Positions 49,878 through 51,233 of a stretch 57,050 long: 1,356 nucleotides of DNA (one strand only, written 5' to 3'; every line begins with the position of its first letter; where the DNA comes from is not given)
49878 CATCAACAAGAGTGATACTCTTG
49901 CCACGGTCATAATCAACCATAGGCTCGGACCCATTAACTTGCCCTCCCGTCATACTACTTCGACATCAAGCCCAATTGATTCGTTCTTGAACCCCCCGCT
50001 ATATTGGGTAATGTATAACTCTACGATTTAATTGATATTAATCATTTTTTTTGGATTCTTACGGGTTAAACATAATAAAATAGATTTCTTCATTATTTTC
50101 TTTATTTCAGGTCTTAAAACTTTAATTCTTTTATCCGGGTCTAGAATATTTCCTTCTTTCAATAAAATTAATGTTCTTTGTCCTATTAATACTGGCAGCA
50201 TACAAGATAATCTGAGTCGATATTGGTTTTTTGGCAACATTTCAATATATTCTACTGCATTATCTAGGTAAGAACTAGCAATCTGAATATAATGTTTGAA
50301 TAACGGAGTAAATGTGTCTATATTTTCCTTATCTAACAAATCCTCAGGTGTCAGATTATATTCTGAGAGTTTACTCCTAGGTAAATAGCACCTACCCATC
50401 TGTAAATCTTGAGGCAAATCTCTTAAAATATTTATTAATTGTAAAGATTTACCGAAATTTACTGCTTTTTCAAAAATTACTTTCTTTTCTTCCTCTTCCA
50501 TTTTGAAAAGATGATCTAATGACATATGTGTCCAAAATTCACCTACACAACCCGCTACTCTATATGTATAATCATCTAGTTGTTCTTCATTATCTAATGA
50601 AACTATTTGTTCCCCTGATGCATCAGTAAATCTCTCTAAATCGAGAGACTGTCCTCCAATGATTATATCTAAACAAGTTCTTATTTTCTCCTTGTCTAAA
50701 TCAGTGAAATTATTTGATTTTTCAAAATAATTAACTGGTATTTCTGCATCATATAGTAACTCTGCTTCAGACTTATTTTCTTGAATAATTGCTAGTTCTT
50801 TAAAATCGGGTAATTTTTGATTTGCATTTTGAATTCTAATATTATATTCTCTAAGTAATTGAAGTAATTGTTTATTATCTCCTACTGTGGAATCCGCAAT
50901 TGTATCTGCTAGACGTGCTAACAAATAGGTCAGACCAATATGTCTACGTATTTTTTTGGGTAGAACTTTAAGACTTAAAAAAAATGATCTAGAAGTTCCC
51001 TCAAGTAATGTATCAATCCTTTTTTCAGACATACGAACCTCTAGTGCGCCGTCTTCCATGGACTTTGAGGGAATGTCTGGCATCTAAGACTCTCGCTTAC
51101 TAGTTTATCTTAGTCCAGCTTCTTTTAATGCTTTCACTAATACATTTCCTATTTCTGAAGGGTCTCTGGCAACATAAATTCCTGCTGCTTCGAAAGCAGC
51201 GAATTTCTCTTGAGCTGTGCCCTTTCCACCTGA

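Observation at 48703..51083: Tandem pair of phylogenetically distinct head-to-head isoprenoid synthases (SQS-like + CrtB/HpnD-like) with no hpnE, crtI or cyclase nearby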

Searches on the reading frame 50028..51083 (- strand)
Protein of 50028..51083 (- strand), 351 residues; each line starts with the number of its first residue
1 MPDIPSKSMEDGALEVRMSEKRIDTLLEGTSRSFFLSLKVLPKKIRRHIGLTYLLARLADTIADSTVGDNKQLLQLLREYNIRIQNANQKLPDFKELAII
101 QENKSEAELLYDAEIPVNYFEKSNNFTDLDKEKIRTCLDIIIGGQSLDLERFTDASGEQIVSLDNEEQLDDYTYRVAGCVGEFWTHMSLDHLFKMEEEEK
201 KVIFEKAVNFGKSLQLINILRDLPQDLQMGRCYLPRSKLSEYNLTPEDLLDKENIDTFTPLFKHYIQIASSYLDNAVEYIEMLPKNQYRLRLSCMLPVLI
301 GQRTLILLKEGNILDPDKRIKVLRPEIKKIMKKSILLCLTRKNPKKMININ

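Call 3: search_protein_families(library=pfam, proteins=[window:50028-51083:-], max_evalue=0.01)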
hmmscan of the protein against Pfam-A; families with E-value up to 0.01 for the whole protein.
window:50028-51083:- (351 aa): 1 family
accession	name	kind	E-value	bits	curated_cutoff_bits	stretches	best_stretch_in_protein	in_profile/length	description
PF00494.24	SQS_PSY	-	1.5e-46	159.7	26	1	29-313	3-250/263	Squalene/phytoene synthase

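Call 4: search_protein_families(library=ncbifam, proteins=[window:50028-51083:-], max_evalue=0.01)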
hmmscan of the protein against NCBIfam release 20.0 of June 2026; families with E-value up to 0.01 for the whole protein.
window:50028-51083:- (351 aa): 6 families
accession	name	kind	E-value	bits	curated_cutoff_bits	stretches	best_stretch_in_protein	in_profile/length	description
TIGR03465.1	HpnD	equivalog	8.5e-24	84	278.6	1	163-329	104-259/267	presqualene diphosphate synthase HpnD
TIGR03464.1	HpnC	equivalog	9e-22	77.8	250.45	2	164-310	106-241/267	squalene synthase HpnC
NF045686.1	PhytoSynCyanob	equivalog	1.3e-19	70.4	550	1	163-287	130-259/310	15-cis-phytoene synthase CrtB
TIGR01559.1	squal_synth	equivalog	6e-19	68.4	286.75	1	25-333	8-294/337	squalene synthase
NF042419.1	Phyto_syn_CrtB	equivalog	2.3e-15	56.9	480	1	171-284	130-235/306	15-cis-phytoene synthase CrtB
NF045921.1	PhytnSynCrtBRhod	equivalog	3.3e-13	49.8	500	1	167-285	118-229/307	15-cis-phytoene synthase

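Call 6: search_solved_structures(query=window:50028-51083:-, max_evalue=0.01)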
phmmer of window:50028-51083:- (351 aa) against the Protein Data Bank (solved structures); distinct sequences matched with E-value up to 0.01: 19.
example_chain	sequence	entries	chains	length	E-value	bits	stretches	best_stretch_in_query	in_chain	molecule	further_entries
8is6_A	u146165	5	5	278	7.7e-12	48.4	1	163-281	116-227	CrtM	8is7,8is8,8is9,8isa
3wek_A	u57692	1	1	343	1.1e-11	48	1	25-305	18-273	Squalene synthase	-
3wej_A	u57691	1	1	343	1.2e-11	47.8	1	25-305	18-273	Squalene synthase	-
5iys_A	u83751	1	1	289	1.2e-11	47.8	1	165-286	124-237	Phytoene synthase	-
3vj8_A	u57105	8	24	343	2.1e-11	47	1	25-305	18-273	Squalene synthase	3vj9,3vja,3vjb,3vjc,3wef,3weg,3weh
3asx_A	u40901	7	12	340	2.2e-11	47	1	25-305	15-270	Squalene synthase | Squalene synthetase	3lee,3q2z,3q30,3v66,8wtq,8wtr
1ezf_A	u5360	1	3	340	2.4e-11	46.8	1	26-305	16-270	FARNESYL-DIPHOSPHATE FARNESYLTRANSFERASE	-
3wc9_A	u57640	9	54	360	6.1e-11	45.5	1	23-305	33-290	Squalene synthase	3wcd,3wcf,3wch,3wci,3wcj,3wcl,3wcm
3vjd_A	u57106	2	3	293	7.5e-11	45.2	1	161-283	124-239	Dehydrosqualene synthase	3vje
2zco_A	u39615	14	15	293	8.9e-11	44.9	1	161-282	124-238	Dehydrosqualene synthase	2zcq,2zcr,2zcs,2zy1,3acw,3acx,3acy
4f6v_A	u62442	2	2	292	8.9e-11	44.9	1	161-282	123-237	Dehydrosqualene synthase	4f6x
4e9u_A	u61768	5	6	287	9.8e-11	44.8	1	161-282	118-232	Dehydrosqualene synthase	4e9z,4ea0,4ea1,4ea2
3ae0_A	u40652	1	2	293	1.2e-10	44.5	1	161-282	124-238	Dehydrosqualene synthase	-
3wei_A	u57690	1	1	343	3.6e-10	42.9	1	25-305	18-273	Squalene synthase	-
7wgh_A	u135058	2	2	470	1.3e-09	41.1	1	21-334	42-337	Squalene synthase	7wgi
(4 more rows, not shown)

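Call 18: find_homologous_proteins(query=window:50028-51083:-)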
Query window:50028-51083:- (351 aa): 7518 proteins with E <= 0.001 among 8000 candidates; the best 120 are listed.
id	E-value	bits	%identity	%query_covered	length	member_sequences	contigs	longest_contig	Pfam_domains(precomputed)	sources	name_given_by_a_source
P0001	2.7e-224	762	99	100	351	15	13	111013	PF00494.25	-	-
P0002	1.3e-188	644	84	100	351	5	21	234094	PF00494.25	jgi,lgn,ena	-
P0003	2.2e-181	621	80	99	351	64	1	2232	PF00494.25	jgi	jgi:farnesyl-diphosphate farnesyltransferase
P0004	5.1e-175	600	78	98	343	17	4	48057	PF00494.25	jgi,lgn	jgi:farnesyl-diphosphate farnesyltransferase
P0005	1.9e-163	562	74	99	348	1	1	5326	PF00494.25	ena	-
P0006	2.2e-163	561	74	99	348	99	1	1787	PF00494.25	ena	-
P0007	3.4e-163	561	74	99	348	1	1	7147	PF00494.25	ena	-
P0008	5.3e-163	560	74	99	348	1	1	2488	PF00494.25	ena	-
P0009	7.9e-163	560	74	99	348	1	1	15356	PF00494.25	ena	-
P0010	1.2e-162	559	74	99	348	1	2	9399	PF00494.25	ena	-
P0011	1.4e-162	559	74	99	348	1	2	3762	PF00494.25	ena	-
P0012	1.7e-162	558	74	99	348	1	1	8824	PF00494.25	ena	-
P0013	1.8e-162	558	74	99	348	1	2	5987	PF00494.25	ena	-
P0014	2.2e-162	558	74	99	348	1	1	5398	PF00494.25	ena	-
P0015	2.2e-162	558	74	99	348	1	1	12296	PF00494.25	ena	-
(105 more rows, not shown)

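Call 45: search_dna_similar(query=window:50028-51083:-, collection=plasmids, mode=protein, max_rows=30, rows=best, max_evalue=0.00001)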
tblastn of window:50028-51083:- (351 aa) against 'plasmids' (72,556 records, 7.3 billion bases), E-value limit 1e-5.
Records with a match: 149; places in all: 152; records where one place covers at least 80% of the query: 27.
Best place of each record, by identity: <60% 149.
By first word of the organism name: Pantoea 91; Burkholderia 9; Caballeronia 9; Mycetohabitans 8; Staphylococcus 8; Sinorhizobium 7; Cupriavidus 5; Thermus 3; Enterococcus 2; Natronorubrum 1; and 6 more.
By predicted mobility (MOB-suite, as given by PLSDB): non-mobilizable 130; mobilizable 10; conjugative 9.
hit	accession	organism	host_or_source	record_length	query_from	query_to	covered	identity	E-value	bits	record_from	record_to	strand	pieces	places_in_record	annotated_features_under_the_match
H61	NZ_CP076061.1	Cupriavidus sp. EM10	Pure-cultured cell,sewage water sludge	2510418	26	349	92%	37.5%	1e-60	217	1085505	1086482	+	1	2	none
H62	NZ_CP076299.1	Burkholderia pseudomallei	Homo sapiens,blood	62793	23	340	91%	37.8%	4e-62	221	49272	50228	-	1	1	phytoene/squalene synthase family protein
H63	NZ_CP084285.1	Caballeronia zhejiangensis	Anasa tristis,Cell culture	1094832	23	340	91%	36.8%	3e-56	204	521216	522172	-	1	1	none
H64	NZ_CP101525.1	Burkholderia arboris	mixed culture,soil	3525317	26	337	89%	37.3%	5e-53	195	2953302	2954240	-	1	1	none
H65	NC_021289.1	Caballeronia insecticola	-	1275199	3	335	95%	34.9%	1e-55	202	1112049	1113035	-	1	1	none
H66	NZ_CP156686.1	Burkholderia stagnalis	Bacterial cells,soils collected in ...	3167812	26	337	89%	37.0%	9e-52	191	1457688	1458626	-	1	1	none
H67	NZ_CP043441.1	Cupriavidus campinensis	cell culture,soil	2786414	23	335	89%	36.6%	6e-54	197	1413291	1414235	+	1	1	none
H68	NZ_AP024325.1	Caballeronia sp. NK8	-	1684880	23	335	89%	36.3%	7e-52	192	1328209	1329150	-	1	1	none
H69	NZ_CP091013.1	Burkholderia cenocepacia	-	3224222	26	337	89%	36.4%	9e-51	188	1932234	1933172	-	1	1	none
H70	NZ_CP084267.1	Caballeronia sp. Lep1P3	Leptoglossus zonatus,Cell culture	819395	26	337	89%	36.3%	1e-57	209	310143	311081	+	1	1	phytoene/squalene synthase family protein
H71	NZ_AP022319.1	Burkholderia sp. THE68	Togo hemipterus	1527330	23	335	89%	36.0%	6e-51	189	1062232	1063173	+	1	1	none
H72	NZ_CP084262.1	Caballeronia sp. SL2Y3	Jalysus wickhami,Cell culture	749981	26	340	90%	35.6%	1e-53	197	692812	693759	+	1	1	phytoene/squalene synthase family protein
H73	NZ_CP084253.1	Caballeronia sp. Sq4a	Anasa tristis,Cell culture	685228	26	337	89%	35.9%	1e-53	197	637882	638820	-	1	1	phytoene/squalene synthase family protein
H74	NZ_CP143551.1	Burkholderia multivorans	Homo sapiens,bronchoalveolar lavage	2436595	26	335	88%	36.0%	2e-50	188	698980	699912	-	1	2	none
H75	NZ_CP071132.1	Caballeronia sp. M1242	Homo sapiens,ETA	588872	26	342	90%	35.1%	5e-54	198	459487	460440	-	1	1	phytoene/squalene synthase family protein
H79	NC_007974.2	Cupriavidus metallidurans CH34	-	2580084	23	334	89%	34.4%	3e-51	190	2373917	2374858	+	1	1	none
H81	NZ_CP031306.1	Natronorubrum bangense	Cell culture,The Bange salt-alkaline ...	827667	27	332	87%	27.1%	3e-17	91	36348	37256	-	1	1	phytoene/squalene synthase family protein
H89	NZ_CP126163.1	Haloarcula pelagica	cell culture,sediment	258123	27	305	79%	24.3%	2e-16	88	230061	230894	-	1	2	phytoene/squalene synthase family protein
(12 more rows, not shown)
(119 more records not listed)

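Call 46: get_annotated_region(hit=H79, flank=4000)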
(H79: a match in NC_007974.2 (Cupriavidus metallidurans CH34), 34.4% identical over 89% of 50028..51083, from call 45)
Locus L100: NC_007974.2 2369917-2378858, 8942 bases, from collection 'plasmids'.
description: Cupriavidus metallidurans CH34 megaplasmid, complete sequence
organism: Cupriavidus metallidurans CH34 (NCBI taxid 266264)
taxonomy: Bacteria; Pseudomonadota; Betaproteobacteria; Burkholderiales; Burkholderiaceae; Cupriavidus; Cupriavidus metallidurans; Cupriavidus metallidurans CH34
host: -; source: -; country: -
typing (MOB-suite, as given by PLSDB): mobilizable; replicon rep_cluster_104,rep_cluster_1581,rep_cluster_80; relaxase MOBP,MOBP
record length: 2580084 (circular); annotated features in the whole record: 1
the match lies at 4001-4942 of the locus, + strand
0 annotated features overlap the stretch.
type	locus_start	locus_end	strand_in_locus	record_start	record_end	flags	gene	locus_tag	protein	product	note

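Call 47: get_annotated_region(hit=H70, flank=4000)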
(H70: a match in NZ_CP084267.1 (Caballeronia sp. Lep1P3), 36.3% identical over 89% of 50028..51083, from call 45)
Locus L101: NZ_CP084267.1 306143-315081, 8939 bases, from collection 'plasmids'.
description: Caballeronia sp. Lep1P3 plasmid p1, complete sequence
organism: Caballeronia sp. Lep1P3 (NCBI taxid 2878150)
taxonomy: Bacteria; Pseudomonadota; Betaproteobacteria; Burkholderiales; Burkholderiaceae; Caballeronia; Caballeronia sp. Lep1P3
host: -; source: Leptoglossus zonatus,Cell culture; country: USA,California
typing (MOB-suite, as given by PLSDB): mobilizable; relaxase MOBP
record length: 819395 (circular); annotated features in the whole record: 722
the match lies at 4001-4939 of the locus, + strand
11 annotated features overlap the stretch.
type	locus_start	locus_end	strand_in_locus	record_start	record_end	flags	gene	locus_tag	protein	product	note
CDS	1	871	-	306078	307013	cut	nudC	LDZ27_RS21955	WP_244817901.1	NAD(+) diphosphatase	-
CDS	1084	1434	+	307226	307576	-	-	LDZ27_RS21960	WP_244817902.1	hypothetical protein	-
CDS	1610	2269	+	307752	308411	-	-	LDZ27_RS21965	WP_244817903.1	glutathione S-transferase family protein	GO:0006749 - glutathione metabolic process [Evidence IEA]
CDS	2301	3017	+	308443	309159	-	-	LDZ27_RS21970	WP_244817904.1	DUF899 family protein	-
CDS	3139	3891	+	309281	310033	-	-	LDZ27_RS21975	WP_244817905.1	septal ring lytic transglycosylase RlpA family protein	-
CDS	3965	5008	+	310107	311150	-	-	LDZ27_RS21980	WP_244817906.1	phytoene/squalene synthase family protein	GO:0008299 - isoprenoid biosynthetic process [Evidence IEA]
CDS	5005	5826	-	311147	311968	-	-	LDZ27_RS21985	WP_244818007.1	LysR substrate-binding domain-containing protein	-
CDS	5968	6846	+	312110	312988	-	-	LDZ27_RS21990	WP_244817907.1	alpha/beta hydrolase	-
CDS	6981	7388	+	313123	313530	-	-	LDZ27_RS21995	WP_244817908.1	hypothetical protein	-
CDS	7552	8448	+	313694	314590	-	-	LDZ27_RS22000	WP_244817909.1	fructose bisphosphate aldolase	GO:0006096 - glycolytic process [Evidence IEA]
CDS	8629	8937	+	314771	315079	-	-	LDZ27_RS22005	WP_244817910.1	DUF4148 domain-containing protein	-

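Call 48: get_annotated_region(hit=H81, flank=3000)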
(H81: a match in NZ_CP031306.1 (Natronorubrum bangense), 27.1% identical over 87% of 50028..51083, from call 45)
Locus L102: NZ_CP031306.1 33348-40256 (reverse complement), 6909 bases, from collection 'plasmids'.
description: Natronorubrum bangense strain JCM 10635 plasmid unnamed1, complete sequence
organism: Natronorubrum bangense (NCBI taxid 61858)
taxonomy: Archaea; Euryarchaeota; Halobacteria; Halobacteriales; Natrialbaceae; Natronorubrum; Natronorubrum bangense
host: -; source: Cell culture,The Bange salt-alkaline lake in Tibet; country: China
typing (MOB-suite, as given by PLSDB): non-mobilizable
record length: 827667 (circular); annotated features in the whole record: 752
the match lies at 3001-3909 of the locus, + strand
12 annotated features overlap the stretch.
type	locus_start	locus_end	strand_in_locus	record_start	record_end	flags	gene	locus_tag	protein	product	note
CDS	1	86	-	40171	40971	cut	fabG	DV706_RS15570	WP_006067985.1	3-oxoacyl-ACP reductase FabG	-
CDS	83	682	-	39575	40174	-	-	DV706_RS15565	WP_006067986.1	HTH domain-containing protein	-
CDS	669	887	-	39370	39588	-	-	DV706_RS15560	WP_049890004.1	hypothetical protein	-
CDS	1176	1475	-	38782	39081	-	-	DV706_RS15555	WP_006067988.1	hypothetical protein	-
CDS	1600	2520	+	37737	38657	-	-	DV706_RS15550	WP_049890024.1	DUF3267 domain-containing protein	-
CDS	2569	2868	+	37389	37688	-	-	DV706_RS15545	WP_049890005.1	PadR family transcriptional regulator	-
CDS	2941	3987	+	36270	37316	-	-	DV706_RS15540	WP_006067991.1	phytoene/squalene synthase family protein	GO:0008299 - isoprenoid biosynthetic process [Evidence IEA]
CDS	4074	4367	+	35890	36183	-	-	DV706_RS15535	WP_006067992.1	hypothetical protein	-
CDS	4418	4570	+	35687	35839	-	-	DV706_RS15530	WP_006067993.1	AbrB/MazE/SpoVT family DNA-binding domain-containing protein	-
CDS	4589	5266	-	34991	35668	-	-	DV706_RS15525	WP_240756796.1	nucleotidyltransferase family protein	-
CDS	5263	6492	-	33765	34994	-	-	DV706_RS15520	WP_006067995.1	molybdopterin molybdotransferase MoeA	-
CDS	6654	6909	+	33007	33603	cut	-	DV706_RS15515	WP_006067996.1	SRPBCC domain-containing protein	-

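Call 49: get_annotated_region(hit=H89, flank=3000)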
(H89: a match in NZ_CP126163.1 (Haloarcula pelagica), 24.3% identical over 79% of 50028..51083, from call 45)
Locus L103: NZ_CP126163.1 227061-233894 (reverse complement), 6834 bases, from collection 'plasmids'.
description: Haloarcula pelagica strain YJ-61-S plasmid unnamed2, complete sequence
organism: Haloarcula pelagica (NCBI taxid 3033389)
taxonomy: Archaea; Euryarchaeota; Halobacteria; Halobacteriales; Haloarculaceae; Haloarcula; Haloarcula pelagica
host: -; source: cell culture,sediment; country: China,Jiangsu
typing (MOB-suite, as given by PLSDB): non-mobilizable
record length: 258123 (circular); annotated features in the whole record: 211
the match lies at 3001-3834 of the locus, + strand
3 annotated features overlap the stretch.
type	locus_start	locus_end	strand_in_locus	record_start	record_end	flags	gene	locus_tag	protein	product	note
CDS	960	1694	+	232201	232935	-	-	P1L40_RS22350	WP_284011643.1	CBS domain-containing protein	-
CDS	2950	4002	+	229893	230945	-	-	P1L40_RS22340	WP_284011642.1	phytoene/squalene synthase family protein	GO:0008299 - isoprenoid biosynthetic process [Evidence IEA]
CDS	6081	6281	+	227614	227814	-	-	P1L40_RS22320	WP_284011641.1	hypothetical protein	-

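Call 50: search_solved_structures(query=A1, max_evalue=0.001, show_alignments=4)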
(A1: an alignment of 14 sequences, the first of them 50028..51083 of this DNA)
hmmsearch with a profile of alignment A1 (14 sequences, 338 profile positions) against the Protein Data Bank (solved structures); distinct sequences matched with E-value up to 0.001: 22.
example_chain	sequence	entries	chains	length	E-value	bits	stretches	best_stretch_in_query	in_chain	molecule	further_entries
5iys_A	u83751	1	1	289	6e-20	74.9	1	151-297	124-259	Phytoene synthase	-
3vjd_A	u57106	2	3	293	7.9e-18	67.9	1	95-269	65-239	Dehydrosqualene synthase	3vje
4e9u_A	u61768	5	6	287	8.6e-18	67.8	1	95-269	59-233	Dehydrosqualene synthase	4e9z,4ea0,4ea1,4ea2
4f6v_A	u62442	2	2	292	8.9e-18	67.8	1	95-269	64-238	Dehydrosqualene synthase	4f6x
2zco_A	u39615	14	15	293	9.1e-18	67.8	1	95-269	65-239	Dehydrosqualene synthase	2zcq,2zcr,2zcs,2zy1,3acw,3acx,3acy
3ae0_A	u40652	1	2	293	1.9e-17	66.7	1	94-269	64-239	Dehydrosqualene synthase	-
8is6_A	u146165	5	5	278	2.5e-17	66.3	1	149-264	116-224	CrtM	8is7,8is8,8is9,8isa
3adz_A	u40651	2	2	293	2.3e-16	63.1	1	95-269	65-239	Dehydrosqualene synthase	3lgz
3wej_A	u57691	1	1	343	7.1e-15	58.2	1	149-295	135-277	Squalene synthase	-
3wek_A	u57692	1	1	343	1.3e-14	57.3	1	149-293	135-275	Squalene synthase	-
1ezf_A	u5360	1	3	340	1.7e-14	57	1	149-293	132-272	FARNESYL-DIPHOSPHATE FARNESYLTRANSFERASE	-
3asx_A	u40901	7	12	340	1.9e-14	56.9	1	149-293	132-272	Squalene synthase | Squalene synthetase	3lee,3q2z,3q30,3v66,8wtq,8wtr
3vj8_A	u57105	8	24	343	1.9e-14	56.8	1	149-293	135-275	Squalene synthase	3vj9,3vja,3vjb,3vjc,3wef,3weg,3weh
3wc9_A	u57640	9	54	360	1.5e-13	53.9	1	149-291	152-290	Squalene synthase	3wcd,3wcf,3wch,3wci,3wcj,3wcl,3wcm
3wei_A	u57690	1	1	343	6.6e-13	51.8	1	149-293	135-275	Squalene synthase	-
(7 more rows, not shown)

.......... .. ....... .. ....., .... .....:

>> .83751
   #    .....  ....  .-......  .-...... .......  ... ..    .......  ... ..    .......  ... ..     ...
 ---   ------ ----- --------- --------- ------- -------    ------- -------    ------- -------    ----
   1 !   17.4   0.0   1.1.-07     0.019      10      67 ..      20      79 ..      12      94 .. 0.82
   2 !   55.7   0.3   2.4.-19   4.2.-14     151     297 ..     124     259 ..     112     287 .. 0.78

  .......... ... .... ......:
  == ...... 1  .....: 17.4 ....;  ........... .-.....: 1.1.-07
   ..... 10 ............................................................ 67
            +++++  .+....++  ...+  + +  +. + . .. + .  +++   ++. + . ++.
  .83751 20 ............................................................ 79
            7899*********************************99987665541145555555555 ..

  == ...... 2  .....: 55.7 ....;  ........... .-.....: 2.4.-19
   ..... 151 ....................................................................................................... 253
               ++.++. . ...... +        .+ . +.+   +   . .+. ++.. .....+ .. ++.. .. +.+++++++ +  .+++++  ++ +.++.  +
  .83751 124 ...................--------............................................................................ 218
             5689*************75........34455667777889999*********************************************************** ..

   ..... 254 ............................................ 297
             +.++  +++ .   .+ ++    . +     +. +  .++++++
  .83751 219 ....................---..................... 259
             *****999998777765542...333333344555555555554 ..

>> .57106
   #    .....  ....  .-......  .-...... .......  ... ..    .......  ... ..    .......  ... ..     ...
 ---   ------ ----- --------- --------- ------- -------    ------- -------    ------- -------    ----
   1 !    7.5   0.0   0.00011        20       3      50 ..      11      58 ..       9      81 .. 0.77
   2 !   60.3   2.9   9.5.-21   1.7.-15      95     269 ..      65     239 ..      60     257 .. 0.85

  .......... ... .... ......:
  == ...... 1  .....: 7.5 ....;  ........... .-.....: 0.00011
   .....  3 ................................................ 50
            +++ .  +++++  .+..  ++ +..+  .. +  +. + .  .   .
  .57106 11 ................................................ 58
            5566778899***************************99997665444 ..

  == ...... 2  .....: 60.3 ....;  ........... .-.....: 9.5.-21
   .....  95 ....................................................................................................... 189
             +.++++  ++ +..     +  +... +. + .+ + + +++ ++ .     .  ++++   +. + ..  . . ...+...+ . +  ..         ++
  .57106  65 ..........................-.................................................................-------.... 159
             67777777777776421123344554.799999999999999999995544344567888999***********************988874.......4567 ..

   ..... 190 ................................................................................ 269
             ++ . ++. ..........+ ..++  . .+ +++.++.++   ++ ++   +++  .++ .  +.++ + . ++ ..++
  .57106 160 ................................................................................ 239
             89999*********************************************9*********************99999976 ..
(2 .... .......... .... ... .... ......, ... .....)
